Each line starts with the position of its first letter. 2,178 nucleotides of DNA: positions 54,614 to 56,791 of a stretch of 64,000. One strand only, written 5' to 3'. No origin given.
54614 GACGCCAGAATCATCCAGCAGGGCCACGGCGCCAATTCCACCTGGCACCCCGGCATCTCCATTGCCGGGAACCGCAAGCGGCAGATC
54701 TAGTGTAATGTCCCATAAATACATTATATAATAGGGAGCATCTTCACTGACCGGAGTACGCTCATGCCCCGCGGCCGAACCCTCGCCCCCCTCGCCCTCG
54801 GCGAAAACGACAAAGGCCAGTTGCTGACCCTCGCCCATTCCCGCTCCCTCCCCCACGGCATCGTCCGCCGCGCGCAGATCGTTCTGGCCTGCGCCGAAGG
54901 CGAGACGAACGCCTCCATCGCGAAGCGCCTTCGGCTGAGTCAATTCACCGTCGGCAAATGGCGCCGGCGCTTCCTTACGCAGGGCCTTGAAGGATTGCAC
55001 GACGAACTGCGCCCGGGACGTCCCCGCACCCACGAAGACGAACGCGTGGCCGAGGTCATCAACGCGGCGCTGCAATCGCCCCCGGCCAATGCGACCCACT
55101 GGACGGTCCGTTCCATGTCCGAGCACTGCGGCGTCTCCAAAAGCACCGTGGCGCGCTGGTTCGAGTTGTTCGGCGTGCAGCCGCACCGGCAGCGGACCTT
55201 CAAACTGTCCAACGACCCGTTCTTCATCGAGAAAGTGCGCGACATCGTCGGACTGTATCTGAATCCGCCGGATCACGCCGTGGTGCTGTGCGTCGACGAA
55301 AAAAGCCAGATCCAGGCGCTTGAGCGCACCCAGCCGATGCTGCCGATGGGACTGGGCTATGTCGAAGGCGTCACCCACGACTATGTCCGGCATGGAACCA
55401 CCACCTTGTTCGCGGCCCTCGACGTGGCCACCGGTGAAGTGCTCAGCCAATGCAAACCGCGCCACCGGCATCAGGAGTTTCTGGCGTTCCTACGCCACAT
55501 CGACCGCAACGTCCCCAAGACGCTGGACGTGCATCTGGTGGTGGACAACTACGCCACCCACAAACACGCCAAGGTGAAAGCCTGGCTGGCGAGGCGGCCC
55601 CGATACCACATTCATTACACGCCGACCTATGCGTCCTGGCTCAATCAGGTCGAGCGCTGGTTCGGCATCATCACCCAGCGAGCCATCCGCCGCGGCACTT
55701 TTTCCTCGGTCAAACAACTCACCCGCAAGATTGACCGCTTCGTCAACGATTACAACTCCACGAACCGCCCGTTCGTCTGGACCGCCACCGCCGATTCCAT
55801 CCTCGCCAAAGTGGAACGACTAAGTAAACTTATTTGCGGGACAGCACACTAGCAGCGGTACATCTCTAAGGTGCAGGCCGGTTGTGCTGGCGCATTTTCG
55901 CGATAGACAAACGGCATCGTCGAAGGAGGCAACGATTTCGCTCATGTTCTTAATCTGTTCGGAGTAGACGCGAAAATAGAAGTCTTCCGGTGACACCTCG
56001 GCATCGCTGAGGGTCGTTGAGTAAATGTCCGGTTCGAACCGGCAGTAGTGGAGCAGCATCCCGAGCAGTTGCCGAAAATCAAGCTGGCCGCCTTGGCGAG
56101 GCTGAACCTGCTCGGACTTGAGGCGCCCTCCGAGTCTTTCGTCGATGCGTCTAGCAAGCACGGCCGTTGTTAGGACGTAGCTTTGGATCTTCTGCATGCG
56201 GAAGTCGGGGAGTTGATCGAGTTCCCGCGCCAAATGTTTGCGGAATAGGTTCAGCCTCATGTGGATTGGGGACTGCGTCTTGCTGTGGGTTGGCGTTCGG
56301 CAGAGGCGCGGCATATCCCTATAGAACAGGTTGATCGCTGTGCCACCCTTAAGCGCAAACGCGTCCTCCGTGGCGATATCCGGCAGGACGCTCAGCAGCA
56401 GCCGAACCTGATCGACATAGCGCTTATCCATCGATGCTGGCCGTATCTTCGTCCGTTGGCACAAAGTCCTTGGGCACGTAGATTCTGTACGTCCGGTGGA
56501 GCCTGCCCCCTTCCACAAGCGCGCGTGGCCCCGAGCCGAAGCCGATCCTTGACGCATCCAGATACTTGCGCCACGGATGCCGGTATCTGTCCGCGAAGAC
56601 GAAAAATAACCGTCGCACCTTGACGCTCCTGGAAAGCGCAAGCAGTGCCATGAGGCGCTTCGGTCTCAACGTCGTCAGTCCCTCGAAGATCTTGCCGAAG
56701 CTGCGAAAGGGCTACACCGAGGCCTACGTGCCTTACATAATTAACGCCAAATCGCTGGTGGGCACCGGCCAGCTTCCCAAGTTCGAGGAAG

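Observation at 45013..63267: Tandem, decayed genomic islands at the serS / tRNA-Ser(UGA) locus, bounded by three tRNA copies and four serS-derived segments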

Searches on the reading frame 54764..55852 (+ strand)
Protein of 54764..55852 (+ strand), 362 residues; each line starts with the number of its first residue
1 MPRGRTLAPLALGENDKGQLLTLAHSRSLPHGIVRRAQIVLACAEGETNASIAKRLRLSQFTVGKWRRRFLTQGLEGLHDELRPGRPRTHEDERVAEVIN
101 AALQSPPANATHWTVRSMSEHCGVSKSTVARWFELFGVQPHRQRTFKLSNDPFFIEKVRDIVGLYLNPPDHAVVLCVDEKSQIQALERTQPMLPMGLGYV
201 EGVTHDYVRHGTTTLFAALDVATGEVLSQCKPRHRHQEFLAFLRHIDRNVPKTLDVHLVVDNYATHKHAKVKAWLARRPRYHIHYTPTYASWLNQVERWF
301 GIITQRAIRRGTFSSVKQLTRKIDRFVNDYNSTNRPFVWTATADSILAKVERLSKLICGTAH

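Call 8: search_protein_families(library=pfam, proteins=[window:54764-55852:+], max_evalue=0.01)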
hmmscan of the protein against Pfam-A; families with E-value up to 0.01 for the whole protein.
window:54764-55852:+ (362 aa): 14 families
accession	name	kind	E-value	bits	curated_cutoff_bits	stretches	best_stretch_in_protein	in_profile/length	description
PF13358.12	DDE_3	-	1.8e-22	80.2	28.6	1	174-319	2-145/146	DDE superfamily endonuclease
PF13518.12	HTH_28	-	8.4e-18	64.6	25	1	35-88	1-52/52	Helix-turn-helix domain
PF13384.12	HTH_23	-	1.1e-15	57.4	24.6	2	34-78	5-49/50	Homeodomain-like domain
PF13565.12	HTH_32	-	2.1e-15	57.4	33.7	1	62-132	1-72/73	Homeodomain-like domain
PF13551.12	HTH_29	-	1.2e-14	54.5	28.1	1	36-90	1-59/64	Winged helix-turn helix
PF01418.23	HTH_6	-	1.1e-05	25.8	28.3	1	90-139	16-61/77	Helix-turn-helix domain, rpiR family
PF13542.12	HTH_Tnp_ISL3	-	6.5e-05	22.7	27.4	0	112-134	27-48/51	Helix-turn-helix domain of transposase family ISL3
PF00196.25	GerE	-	0.00035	20.6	23.5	1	36-69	7-40/57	Bacterial regulatory proteins, luxR family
PF13683.12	rve_3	-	0.00096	19.3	26.5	1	282-332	4-55/67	Integrase core domain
PF06056.18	Terminase_5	-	0.0015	18.9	20.3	0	113-133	14-34/58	Putative ATPase subunit of terminase (gpP-like)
PF01527.26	HTH_Tnp_1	-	0.0025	18.4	24.1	0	39-85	15-58/75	Transposase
PF08281.18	Sigma70_r4_2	-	0.0036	17.3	25.7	0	36-69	15-49/54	Sigma-70, region 4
PF13011.12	LZ_Tnp_IS481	-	0.0044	17.7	22.2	0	59-86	38-66/85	leucine-zipper of insertion element IS481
PF13730.12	HTH_36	-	0.0056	16.9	25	0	114-133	27-46/55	Helix-turn-helix domain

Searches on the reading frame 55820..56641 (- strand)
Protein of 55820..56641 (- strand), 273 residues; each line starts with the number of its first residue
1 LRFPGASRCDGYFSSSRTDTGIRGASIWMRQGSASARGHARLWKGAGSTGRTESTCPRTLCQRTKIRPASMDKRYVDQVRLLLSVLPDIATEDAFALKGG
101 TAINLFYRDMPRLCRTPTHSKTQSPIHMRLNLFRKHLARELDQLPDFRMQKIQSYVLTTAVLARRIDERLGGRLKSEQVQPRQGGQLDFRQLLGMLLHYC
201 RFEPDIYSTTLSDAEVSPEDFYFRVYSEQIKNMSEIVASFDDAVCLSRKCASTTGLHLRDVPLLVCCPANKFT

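Call 8: search_protein_families(library=pfam, proteins=[window:55820-56641:-], max_evalue=0.01)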
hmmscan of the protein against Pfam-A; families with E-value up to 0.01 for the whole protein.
window:55820-56641:- (273 aa): 2 families
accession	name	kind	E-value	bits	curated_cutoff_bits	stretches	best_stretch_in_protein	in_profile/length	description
PF08843.17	AbiEii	-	2.8e-05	24.6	22.5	1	80-113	1-33/238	Nucleotidyl transferase AbiEii toxin, Type IV TA system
PF09207.16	Yeast-kill-tox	-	0.0067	17.5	23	1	9-61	17-71/87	Yeast killer toxin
